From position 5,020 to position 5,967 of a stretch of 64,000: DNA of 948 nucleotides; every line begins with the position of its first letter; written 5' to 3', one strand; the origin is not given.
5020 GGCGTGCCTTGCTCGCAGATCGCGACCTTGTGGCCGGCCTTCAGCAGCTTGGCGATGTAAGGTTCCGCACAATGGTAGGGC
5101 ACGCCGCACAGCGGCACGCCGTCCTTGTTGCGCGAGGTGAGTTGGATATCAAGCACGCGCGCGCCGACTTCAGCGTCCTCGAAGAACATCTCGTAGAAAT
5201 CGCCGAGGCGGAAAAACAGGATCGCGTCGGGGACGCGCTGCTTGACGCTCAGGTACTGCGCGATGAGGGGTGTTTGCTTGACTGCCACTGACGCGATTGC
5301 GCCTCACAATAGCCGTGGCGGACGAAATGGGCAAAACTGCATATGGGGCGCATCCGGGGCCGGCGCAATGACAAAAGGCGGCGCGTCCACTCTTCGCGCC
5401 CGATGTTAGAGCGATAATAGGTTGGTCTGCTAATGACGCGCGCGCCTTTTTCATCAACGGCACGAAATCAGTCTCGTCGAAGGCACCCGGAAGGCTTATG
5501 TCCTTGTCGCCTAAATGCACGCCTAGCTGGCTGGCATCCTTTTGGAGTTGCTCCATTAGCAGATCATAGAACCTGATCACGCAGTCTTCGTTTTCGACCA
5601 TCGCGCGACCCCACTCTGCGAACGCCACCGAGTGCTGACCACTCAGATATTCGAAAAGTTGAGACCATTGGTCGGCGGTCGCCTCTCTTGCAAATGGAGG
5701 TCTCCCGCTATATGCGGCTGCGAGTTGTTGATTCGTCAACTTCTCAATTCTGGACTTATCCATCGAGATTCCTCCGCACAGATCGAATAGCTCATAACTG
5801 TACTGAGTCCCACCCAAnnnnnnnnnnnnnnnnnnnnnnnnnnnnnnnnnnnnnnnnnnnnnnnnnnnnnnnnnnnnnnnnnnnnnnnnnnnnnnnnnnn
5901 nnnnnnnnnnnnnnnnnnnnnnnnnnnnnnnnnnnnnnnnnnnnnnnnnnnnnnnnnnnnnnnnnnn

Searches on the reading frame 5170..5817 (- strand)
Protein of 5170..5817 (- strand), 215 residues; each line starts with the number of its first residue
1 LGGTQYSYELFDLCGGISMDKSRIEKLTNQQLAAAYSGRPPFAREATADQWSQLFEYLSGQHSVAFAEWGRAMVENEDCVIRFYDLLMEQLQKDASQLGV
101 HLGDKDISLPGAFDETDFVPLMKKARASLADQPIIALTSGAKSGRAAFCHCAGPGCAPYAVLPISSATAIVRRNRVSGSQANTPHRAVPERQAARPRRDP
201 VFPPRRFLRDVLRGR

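Call 3: search_protein_families(library=pfam, proteins=[window:5170-5817:-], max_evalue=1)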
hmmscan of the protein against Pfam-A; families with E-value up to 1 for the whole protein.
window:5170-5817:- (215 aa): 0 families

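Call 4: search_protein_families(library=padloc, proteins=[window:5170-5817:-], max_evalue=1)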
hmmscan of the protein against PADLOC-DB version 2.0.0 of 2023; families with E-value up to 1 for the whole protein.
window:5170-5817:- (215 aa): 0 families

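Call 5: search_protein_families(library=ncbifam, proteins=[window:5170-5817:-], max_evalue=1)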
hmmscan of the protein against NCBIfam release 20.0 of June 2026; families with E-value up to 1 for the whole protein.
window:5170-5817:- (215 aa): 0 families

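Call 17: search_protein_families(library=phrogs, proteins=[window:5170-5763:-], max_evalue=1)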
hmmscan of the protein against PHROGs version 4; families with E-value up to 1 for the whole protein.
window:5170-5763:- (197 aa): 0 families

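Call 62: search_protein_families(library=pfam, proteins=[window:5170-5763:-], max_evalue=0.001)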
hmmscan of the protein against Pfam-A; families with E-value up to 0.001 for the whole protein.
window:5170-5763:- (197 aa): 0 families
